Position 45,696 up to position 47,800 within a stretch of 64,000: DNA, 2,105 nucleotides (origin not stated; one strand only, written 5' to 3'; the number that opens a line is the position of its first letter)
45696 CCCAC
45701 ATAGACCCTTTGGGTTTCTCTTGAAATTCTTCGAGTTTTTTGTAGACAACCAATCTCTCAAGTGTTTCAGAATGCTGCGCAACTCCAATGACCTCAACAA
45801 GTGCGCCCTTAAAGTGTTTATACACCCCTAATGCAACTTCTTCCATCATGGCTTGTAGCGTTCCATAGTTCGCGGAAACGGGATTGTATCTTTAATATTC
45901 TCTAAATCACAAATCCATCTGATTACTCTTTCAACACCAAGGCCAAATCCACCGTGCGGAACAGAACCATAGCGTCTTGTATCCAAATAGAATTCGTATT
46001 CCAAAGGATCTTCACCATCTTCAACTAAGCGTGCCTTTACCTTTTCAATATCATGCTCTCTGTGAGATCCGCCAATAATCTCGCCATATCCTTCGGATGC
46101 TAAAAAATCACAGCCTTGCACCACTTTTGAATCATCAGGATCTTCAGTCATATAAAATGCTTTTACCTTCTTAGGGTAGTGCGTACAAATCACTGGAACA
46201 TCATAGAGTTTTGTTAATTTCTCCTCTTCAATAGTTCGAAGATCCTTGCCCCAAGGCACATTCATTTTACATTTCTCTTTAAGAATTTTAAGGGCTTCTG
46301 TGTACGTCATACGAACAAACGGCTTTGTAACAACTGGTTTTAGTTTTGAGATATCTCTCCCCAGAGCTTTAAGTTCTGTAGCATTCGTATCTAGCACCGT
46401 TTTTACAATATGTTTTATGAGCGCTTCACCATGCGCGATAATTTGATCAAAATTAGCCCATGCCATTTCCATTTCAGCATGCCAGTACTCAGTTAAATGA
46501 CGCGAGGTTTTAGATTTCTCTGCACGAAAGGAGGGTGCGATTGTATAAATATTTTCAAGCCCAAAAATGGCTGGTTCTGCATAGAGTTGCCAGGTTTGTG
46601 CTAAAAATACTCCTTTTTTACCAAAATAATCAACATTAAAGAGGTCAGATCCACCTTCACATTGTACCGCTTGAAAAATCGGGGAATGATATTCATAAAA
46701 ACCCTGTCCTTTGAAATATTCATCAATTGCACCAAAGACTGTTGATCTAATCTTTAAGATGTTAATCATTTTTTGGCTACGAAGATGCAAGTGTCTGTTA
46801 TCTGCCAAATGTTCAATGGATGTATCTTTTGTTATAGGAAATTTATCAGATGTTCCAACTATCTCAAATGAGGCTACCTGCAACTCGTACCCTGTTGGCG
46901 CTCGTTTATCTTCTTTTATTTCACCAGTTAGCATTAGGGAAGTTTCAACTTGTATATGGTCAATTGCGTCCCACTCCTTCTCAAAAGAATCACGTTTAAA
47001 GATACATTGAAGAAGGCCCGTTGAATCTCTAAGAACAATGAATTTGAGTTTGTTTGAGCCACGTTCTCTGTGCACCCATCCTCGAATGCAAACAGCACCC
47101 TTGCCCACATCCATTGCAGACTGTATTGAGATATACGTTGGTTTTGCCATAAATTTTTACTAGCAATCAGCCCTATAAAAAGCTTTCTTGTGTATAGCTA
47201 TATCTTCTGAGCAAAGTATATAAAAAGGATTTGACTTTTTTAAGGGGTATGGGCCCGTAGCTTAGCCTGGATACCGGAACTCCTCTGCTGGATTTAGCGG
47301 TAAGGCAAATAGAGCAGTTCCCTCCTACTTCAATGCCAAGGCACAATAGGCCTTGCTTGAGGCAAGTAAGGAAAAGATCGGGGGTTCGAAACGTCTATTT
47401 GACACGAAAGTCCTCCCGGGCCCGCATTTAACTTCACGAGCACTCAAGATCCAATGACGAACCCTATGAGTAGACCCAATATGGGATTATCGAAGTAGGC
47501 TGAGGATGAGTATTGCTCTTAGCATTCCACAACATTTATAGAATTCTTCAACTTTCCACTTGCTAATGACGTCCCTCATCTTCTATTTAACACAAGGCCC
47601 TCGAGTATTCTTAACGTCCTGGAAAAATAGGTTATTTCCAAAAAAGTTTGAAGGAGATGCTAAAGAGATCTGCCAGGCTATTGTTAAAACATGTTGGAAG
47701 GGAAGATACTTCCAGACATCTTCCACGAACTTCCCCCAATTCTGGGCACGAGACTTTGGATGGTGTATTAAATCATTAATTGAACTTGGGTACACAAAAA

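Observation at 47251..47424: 174-nt tRNA-like locus that reads as a tRNA with three introns (D-loop, anticodon-loop and T-loop)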

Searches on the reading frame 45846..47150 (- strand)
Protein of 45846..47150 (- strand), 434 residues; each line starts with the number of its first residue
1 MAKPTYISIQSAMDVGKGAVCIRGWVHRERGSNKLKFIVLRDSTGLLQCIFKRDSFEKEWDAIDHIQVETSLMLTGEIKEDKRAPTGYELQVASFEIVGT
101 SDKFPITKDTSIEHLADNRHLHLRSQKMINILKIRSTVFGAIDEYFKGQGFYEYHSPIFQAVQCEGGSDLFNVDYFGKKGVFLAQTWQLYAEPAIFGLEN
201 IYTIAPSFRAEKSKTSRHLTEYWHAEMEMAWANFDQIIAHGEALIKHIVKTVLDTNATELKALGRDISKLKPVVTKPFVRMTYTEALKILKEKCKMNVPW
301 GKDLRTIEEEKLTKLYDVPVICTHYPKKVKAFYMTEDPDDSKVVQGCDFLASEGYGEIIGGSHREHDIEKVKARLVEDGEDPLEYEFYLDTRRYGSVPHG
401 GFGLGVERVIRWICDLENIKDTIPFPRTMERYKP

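Call 13: find_homologous_proteins(query=window:45846-47150:-, max_evalue=1e-30)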
Query window:45846-47150:- (434 aa): 7998 proteins with E <= 1e-30 among 8000 candidates; the best 120 are listed.
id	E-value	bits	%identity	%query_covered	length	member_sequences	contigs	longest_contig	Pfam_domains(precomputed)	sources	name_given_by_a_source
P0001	0.0e+0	1009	100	100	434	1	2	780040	PF01336.32,PF00152.26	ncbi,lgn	-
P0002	5.1e-266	900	89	100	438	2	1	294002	PF01336.32,PF00152.26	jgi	jgi:asparaginyl-tRNA synthetase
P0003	2.9e-258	875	87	99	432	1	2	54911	PF01336.32,PF00152.26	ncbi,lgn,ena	-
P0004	2.4e-245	832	82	99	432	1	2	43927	PF01336.32,PF00152.26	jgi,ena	jgi:asparaginyl-tRNA synthetase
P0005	4.4e-245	831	83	100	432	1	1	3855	PF01336.32,PF00152.26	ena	-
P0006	1.7e-242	823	82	99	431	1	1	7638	PF01336.32,PF00152.26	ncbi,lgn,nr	ncbi:MAG: asparagine--tRNA ligase [Nanoarchaeota archaeon]|nr:asparagine--tRNA ligase [Nanoarchaeota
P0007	9.8e-242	820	81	99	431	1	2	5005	PF01336.32,PF00152.26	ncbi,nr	ncbi:MAG: asparagine--tRNA ligase [Nanoarchaeota archaeon]|nr:asparagine--tRNA ligase [Nanoarchaeota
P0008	2.2e-240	816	80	99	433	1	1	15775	PF01336.32,PF00152.26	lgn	-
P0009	6.9e-240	814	80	99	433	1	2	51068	PF01336.32,PF00152.26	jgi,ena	-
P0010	1.1e-239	814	81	99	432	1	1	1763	PF01336.32,PF00152.26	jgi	jgi:asparaginyl-tRNA synthetase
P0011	6.3e-239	811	80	99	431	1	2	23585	PF01336.32,PF00152.26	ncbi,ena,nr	ncbi:asparagine--tRNA ligase [archaeon]|nr:asparagine--tRNA ligase [archaeon]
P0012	1.3e-238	810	81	99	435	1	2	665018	PF01336.32,PF00152.26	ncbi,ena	-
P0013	1.6e-238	810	81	99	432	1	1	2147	PF01336.32,PF00152.26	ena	-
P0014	2.5e-238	809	79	99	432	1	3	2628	PF01336.32,PF00152.26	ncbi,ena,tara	tara:strand:- start:47 stop:1345 length:1299 start_codon:yes stop_codon:yes gene_type:complete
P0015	2.7e-238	809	81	99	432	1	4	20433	PF01336.32,PF00152.26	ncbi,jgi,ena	-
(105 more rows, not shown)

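Call 14: find_encoding_contigs(protein=window:45846-47150:-, flank=3000, max_places=6)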
Protein window:45846-47150:- (434 aa): 2 contigs read that carry it; 1 place shown.
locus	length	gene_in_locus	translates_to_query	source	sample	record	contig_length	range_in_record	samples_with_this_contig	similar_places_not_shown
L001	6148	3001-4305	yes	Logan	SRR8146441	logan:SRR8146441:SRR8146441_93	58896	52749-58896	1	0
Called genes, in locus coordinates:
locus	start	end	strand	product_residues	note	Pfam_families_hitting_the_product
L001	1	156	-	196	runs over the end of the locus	PF00300:His_Phos_1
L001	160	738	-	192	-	PF02224:Cytidylate_kin (faint), PF13189:Cytidylate_kin2, PF13207:AAA_17, PF13238:AAA_18, PF13671:AAA_33 (faint)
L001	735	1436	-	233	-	PF13506:Glyco_transf_21, PF13641:Glyco_tranf_2_3, PF00535:Glycos_transf_2, PF10111:Glyco_tranf_2_2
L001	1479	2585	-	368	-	-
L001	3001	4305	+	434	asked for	PF01336:tRNA_anti-codon, PF00152:tRNA-synt_2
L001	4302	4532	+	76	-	PF07866:DUF1653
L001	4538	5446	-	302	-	-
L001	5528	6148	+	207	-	?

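Call 15: find_encoding_contigs(protein=P0002, flank=2500, max_places=2)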
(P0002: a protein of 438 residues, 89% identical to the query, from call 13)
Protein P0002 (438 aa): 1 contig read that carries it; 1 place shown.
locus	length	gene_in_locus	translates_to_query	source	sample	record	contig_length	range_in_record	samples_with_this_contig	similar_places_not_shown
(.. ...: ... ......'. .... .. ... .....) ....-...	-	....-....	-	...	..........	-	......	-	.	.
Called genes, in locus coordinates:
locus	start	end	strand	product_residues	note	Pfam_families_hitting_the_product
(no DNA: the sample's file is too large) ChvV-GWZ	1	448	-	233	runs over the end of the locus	PF13506:Glyco_transf_21 (weak), PF13641:Glyco_tranf_2_3, PF00535:Glycos_transf_2, PF10111:Glyco_tranf_2_2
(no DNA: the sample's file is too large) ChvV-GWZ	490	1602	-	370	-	-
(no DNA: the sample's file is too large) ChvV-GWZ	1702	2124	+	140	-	-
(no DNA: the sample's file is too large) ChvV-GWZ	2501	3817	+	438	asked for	PF01336:tRNA_anti-codon, PF00152:tRNA-synt_2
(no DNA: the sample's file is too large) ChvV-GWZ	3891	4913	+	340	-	PF01142:TruD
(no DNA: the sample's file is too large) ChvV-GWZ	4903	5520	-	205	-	PF00406:ADK, PF02223:Thymidylate_kin (faint), PF13207:AAA_17, PF13238:AAA_18 (weak)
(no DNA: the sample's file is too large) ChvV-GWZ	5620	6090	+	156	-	PF26602:HVO_2718_N (weak), PF12844:HTH_19 (weak), PF01381:HTH_3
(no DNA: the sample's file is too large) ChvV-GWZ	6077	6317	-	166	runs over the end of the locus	PF01569:PAP2, PF14378:PAP2_3 (weak)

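Call 16: find_encoding_contigs(protein=P0003, flank=2500, max_places=2)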
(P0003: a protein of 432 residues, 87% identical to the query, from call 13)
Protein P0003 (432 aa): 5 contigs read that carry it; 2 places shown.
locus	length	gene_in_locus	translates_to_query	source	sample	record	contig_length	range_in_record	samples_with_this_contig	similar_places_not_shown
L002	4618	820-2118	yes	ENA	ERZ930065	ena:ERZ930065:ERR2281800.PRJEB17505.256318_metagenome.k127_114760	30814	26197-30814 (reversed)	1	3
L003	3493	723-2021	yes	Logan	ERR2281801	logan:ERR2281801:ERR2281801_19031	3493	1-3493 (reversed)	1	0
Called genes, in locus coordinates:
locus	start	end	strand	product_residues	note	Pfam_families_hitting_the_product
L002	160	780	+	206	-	-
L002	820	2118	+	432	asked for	PF01336:tRNA_anti-codon, PF00152:tRNA-synt_2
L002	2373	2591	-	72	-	PF24434:DUF7557 (faint)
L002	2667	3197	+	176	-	PF00929:RNase_T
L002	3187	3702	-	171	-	PF01596:Methyltransf_3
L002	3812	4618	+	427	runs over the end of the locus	PF01266:DAO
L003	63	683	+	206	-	-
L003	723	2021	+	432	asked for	PF01336:tRNA_anti-codon, PF00152:tRNA-synt_2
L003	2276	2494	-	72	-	PF24434:DUF7557 (faint)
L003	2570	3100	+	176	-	PF00929:RNase_T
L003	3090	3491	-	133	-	?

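Call 17: find_encoding_contigs(protein=P0004, flank=2500, max_places=2)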
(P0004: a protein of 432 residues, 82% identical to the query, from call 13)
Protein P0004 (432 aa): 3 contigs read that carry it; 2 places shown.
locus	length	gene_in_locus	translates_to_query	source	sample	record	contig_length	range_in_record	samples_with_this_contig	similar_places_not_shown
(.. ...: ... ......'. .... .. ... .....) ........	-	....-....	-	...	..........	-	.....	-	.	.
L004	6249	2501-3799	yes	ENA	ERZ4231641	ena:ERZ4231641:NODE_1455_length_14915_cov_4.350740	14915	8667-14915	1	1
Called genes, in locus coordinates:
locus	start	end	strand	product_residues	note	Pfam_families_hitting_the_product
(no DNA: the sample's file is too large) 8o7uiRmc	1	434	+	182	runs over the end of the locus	-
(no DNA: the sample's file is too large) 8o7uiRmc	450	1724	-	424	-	PF00270:DEAD, PF04851:ResIII, PF06862:Utp25_C (weak), PF00271:Helicase_C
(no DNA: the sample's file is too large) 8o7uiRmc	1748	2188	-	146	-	-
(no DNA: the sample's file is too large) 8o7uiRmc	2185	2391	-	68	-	-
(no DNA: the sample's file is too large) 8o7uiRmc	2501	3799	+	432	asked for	PF01336:tRNA_anti-codon, PF00152:tRNA-synt_2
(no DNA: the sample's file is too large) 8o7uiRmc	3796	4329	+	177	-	PF00929:RNase_T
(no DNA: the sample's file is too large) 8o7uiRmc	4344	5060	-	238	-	PF00702:Hydrolase, PF13419:HAD_2, PF13242:Hydrolase_like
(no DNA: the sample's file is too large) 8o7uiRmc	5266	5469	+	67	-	-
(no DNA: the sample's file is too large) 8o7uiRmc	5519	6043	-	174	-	PF01596:Methyltransf_3, PF13578:Methyltransf_24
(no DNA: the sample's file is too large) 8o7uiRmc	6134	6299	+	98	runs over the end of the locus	-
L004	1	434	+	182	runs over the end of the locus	-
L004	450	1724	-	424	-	PF00270:DEAD, PF04851:ResIII, PF06862:Utp25_C (weak), PF00271:Helicase_C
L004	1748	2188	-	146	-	-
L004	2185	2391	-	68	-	-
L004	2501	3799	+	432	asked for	PF01336:tRNA_anti-codon, PF00152:tRNA-synt_2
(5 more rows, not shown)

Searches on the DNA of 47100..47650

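Call 6: search_rna_families(source=window, start=47100, end=47650, threshold=evalue, max_evalue=10, show_alignments=4)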
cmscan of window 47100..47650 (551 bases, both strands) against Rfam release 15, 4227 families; matches with E-value up to 10: 1.
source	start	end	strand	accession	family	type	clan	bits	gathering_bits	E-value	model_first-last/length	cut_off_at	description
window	47180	47309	+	RF02110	DLEU2_6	Gene; lncRNA;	-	13.9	60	5.3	1-135/135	no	Deleted in lymphocytic leukemia 2 conserved region 6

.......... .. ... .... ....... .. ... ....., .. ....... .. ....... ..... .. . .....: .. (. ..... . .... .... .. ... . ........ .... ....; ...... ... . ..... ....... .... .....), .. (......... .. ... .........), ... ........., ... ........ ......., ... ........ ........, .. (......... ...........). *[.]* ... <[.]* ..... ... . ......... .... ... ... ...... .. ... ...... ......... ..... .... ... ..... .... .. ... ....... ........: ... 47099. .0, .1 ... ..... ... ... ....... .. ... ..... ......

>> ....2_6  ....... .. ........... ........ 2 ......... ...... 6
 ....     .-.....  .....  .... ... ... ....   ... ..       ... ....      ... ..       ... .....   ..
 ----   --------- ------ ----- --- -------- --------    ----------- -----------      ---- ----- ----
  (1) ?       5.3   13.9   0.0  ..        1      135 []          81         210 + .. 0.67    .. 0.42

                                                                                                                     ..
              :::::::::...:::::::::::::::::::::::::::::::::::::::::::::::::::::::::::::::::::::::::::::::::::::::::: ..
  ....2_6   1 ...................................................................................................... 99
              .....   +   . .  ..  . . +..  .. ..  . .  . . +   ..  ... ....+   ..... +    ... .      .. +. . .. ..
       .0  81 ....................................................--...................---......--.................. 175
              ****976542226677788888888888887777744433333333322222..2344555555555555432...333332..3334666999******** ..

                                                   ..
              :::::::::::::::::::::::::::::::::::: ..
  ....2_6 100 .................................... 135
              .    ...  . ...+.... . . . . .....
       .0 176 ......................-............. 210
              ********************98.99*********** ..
